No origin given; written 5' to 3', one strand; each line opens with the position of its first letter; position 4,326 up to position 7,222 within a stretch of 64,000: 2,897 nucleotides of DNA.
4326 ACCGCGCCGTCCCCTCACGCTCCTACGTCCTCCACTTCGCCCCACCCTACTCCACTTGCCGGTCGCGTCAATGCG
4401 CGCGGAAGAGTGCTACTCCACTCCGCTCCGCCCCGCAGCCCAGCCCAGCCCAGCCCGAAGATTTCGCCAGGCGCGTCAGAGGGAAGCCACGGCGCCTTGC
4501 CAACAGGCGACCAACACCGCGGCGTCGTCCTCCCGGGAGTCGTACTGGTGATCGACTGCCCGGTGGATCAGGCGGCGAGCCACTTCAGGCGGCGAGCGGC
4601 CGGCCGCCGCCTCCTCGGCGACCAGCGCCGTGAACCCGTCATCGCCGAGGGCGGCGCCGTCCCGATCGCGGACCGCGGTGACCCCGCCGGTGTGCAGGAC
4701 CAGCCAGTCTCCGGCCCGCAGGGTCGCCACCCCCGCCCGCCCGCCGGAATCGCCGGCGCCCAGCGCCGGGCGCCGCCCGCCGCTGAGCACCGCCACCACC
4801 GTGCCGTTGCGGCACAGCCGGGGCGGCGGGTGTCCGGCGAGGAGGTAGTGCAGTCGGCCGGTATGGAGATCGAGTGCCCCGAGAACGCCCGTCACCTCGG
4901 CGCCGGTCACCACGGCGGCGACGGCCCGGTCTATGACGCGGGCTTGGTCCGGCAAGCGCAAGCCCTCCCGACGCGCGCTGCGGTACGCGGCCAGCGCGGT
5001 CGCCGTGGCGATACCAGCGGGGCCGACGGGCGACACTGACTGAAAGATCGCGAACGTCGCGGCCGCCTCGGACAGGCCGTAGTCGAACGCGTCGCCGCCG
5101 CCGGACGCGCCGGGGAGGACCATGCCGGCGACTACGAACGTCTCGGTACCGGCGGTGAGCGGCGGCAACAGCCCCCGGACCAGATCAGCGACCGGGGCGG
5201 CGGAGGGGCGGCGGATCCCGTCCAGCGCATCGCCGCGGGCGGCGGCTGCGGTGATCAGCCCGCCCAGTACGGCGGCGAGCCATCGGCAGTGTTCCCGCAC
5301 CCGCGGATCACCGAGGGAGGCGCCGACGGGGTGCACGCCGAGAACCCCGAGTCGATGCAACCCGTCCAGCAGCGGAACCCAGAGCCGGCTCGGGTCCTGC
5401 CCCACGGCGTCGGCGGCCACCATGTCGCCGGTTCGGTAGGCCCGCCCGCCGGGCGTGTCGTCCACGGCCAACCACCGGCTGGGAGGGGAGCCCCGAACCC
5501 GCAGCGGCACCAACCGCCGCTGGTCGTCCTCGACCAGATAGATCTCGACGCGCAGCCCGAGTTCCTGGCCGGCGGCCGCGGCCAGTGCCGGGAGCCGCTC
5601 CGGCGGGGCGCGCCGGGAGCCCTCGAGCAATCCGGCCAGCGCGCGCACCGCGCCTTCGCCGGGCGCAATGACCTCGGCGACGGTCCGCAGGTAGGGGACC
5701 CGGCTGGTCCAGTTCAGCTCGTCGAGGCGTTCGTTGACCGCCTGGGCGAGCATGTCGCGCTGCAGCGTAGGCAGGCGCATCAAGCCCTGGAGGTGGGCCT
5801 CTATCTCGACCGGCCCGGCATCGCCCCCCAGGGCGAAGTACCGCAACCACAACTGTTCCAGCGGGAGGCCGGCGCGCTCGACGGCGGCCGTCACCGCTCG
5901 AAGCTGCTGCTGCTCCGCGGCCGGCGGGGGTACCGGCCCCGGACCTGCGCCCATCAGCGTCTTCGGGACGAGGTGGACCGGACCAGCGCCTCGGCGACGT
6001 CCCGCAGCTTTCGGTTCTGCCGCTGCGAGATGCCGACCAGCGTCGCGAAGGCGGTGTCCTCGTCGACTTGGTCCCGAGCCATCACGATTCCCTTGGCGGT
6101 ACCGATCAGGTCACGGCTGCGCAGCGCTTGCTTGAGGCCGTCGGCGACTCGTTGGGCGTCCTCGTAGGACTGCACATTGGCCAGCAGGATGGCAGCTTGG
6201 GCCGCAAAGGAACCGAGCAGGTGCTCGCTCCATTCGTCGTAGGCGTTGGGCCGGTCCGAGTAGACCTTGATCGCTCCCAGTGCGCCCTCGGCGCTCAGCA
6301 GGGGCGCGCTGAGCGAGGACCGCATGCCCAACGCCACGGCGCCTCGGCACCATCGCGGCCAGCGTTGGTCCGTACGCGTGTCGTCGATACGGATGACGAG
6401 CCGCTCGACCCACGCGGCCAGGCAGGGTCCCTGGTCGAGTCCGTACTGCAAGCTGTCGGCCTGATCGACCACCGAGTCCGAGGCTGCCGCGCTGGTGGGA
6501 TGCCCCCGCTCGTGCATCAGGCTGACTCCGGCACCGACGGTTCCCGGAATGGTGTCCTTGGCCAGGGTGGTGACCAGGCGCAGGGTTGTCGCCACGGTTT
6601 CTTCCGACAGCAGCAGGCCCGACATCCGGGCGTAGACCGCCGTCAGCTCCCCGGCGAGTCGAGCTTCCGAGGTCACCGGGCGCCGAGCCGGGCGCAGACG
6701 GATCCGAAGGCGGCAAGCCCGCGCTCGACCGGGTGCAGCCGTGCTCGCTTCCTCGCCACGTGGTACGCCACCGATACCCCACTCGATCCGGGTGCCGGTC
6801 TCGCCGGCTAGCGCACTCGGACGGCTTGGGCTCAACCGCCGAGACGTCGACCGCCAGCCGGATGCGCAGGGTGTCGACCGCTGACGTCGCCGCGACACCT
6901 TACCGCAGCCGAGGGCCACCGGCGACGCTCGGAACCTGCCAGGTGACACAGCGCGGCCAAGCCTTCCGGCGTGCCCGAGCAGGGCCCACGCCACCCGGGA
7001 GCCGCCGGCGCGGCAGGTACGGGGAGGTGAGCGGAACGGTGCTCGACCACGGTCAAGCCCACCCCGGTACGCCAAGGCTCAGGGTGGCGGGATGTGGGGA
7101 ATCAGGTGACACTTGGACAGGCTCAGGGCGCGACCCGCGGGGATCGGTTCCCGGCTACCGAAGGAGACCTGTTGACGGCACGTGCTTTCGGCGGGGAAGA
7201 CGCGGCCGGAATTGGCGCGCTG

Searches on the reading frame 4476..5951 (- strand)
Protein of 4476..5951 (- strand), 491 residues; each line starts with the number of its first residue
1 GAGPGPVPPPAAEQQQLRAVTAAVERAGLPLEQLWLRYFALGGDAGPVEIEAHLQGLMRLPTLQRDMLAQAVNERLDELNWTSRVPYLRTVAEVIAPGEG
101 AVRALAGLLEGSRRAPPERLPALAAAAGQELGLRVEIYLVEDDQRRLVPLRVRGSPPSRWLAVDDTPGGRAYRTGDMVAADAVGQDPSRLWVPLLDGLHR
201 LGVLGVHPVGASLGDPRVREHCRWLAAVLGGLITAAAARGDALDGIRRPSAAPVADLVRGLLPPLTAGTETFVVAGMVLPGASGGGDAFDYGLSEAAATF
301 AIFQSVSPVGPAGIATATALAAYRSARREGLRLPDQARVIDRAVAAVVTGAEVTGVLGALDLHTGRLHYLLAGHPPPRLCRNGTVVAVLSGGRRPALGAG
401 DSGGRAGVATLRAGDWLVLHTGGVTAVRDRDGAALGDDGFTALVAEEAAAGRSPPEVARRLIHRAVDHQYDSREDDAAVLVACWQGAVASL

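Call 43: search_protein_families(library=pfam, proteins=[window:4476-5951:-])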
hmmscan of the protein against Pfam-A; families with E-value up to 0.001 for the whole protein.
window:4476-5951:- (491 aa): 1 family
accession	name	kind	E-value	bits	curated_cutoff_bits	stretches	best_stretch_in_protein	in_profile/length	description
PF07228.17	SpoIIE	-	1.5e-24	87.4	25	1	311-484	18-191/192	Stage II sporulation protein E (SpoIIE)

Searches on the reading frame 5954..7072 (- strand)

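Call 43: search_protein_families(library=pfam, proteins=[window:5954-7072:-])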
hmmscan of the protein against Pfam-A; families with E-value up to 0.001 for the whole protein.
window:5954-7072:- (372 aa): 4 families
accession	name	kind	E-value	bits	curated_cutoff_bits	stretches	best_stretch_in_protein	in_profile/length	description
PF03861.19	ANTAR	-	9.9e-19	67.3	27.3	1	313-364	3-54/54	ANTAR domain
PF13185.12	GAF_2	-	9.9e-15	55.4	28.6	1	158-297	2-135/136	GAF domain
PF01590.32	GAF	-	4.2e-10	40.7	22.4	1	198-296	37-132/133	GAF domain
PF13492.12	GAF_3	-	3.9e-05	24.5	27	1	227-299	61-129/129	GAF domain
